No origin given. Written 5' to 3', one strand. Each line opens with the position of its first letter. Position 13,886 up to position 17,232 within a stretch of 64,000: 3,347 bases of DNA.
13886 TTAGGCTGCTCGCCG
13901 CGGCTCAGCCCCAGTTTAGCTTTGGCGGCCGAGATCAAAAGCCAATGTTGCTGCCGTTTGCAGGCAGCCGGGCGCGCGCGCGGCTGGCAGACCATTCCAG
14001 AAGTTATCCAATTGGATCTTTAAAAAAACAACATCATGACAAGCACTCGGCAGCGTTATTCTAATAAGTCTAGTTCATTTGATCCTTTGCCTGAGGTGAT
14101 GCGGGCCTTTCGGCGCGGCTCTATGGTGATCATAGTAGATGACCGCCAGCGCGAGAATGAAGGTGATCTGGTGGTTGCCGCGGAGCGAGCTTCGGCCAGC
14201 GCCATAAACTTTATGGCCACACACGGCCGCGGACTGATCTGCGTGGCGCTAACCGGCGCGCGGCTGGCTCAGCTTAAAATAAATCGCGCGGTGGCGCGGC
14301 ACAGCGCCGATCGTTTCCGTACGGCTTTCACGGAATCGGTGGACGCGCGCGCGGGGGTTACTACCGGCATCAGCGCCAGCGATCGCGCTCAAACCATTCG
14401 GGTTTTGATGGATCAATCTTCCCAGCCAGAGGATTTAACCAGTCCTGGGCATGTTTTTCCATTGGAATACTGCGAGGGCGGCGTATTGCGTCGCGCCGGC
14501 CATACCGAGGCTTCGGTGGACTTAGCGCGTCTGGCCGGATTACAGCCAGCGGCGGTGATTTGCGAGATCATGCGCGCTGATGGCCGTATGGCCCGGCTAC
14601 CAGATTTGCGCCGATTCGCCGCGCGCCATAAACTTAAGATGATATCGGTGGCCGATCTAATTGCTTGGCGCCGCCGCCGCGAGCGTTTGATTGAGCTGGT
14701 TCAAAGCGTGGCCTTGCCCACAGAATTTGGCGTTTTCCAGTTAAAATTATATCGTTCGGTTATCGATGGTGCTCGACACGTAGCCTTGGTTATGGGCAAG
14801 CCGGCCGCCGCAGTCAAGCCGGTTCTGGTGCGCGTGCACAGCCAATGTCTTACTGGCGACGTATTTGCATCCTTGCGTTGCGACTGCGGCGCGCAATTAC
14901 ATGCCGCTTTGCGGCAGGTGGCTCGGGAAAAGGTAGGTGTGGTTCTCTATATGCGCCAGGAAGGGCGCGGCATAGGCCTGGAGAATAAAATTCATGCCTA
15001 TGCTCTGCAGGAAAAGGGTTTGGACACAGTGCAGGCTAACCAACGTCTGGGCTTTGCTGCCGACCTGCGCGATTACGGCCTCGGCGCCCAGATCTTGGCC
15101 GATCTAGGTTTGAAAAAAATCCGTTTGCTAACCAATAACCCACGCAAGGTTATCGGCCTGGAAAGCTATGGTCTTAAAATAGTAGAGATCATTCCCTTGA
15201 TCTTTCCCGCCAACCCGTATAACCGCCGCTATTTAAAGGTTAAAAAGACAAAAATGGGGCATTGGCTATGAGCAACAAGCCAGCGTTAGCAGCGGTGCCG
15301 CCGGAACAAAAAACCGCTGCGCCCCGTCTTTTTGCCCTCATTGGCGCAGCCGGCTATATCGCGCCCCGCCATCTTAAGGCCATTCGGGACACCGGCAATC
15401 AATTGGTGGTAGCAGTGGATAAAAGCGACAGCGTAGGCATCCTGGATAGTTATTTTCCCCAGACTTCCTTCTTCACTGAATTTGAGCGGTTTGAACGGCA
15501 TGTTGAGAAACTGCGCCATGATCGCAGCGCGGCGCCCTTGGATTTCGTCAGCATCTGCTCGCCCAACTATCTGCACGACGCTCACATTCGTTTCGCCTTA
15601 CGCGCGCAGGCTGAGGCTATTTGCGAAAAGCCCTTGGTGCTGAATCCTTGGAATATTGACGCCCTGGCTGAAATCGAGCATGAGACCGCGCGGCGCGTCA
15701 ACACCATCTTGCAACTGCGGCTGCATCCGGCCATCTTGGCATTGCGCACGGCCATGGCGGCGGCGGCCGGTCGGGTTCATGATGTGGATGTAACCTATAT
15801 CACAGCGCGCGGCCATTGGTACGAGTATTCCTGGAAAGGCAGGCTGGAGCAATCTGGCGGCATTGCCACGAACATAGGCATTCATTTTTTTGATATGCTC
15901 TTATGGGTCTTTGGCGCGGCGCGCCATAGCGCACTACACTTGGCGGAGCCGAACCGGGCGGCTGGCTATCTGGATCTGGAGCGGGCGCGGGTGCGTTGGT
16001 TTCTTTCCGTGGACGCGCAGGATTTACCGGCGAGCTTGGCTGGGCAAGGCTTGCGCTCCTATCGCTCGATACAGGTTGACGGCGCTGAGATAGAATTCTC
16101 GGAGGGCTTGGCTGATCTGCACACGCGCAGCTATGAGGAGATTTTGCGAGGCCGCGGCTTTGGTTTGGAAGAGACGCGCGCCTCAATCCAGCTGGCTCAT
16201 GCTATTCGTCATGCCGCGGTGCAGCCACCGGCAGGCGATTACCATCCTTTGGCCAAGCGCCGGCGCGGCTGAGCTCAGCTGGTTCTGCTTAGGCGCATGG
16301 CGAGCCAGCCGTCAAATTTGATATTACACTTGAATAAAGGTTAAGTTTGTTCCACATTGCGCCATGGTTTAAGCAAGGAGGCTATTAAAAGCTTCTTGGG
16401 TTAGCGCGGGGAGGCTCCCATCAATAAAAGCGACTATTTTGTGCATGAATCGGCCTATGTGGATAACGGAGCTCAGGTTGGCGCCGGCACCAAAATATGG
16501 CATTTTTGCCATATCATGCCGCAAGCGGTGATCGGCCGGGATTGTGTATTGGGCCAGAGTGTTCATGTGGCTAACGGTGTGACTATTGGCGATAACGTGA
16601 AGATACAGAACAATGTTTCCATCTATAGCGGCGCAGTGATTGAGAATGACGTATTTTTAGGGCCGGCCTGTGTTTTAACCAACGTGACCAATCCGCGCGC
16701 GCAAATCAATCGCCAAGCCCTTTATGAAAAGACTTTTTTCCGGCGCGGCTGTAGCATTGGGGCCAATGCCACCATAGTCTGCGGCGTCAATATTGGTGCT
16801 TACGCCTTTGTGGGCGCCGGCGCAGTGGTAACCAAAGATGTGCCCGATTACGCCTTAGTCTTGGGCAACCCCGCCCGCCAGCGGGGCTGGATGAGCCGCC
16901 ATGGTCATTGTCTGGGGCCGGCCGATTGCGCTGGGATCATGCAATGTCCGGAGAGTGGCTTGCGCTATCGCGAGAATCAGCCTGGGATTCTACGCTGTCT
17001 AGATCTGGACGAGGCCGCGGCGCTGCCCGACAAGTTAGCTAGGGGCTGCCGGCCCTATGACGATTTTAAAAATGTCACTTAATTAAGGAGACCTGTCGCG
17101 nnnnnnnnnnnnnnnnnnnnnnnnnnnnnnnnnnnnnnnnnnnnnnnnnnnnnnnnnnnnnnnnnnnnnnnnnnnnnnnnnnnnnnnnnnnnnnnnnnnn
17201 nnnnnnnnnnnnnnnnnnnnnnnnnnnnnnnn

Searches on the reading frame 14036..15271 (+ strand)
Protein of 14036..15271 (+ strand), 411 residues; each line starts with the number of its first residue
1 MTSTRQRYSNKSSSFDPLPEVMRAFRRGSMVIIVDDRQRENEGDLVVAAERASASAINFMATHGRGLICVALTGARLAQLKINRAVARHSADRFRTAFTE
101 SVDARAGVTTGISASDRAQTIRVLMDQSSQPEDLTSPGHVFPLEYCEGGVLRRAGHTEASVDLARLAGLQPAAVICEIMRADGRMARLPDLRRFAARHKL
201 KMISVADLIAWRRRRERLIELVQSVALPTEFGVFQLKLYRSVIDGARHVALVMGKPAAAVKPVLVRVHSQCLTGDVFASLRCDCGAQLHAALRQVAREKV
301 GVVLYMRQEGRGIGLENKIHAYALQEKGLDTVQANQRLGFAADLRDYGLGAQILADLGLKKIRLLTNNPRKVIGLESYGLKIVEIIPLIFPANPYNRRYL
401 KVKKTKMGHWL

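Call 78: search_protein_families(library=pfam, proteins=[window:14036-15271:+], max_evalue=0.0001)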
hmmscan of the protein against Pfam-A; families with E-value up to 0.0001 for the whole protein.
window:14036-15271:+ (411 aa): 2 families
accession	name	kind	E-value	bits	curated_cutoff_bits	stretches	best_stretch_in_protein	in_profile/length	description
PF00926.24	DHBP_synthase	-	3.8e-81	271.6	26.4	1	20-211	2-191/191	3,4-dihydroxy-2-butanone 4-phosphate synthase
PF00925.25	GTP_cyclohydro2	-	1.1e-71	240.2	23.3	1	224-387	5-165/165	GTP cyclohydrolase II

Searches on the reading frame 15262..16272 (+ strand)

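Call 78: search_protein_families(library=pfam, proteins=[window:15262-16272:+], max_evalue=0.0001)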
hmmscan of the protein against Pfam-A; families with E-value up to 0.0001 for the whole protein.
window:15262-16272:+ (336 aa): 3 families
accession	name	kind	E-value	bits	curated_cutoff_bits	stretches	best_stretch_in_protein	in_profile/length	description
PF01408.29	GFO_IDH_MocA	-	1.5e-15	58.3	24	1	24-146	3-116/120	Oxidoreductase family, NAD-binding Rossmann fold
PF02894.22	GFO_IDH_MocA_C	-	1.5e-12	48.3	22.9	1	170-240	10-92/218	Oxidoreductase family, C-terminal alpha/beta domain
PF22725.1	GFO_IDH_MocA_C3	-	9e-08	32.6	27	1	168-220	12-65/124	GFO/IDH/MocA C-terminal domain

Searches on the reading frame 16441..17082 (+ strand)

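Call 78: search_protein_families(library=pfam, proteins=[window:16441-17082:+], max_evalue=0.0001)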
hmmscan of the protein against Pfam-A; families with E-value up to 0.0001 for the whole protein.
window:16441-17082:+ (213 aa): 3 families
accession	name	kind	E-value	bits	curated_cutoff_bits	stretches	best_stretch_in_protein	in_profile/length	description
PF00132.30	Hexapep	-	1.3e-23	82.1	27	3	10-44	1-35/36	Bacterial transferase hexapeptide (six repeats)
PF14602.12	Hexapep_2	-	1.2e-12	47.7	27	1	29-62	2-33/34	Hexapeptide repeat of succinyl-transferase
PF25084.1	LbH_EIF2B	-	3.1e-11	43.6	54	1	2-80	13-94/105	EIF2B subunit epsilon LbH domain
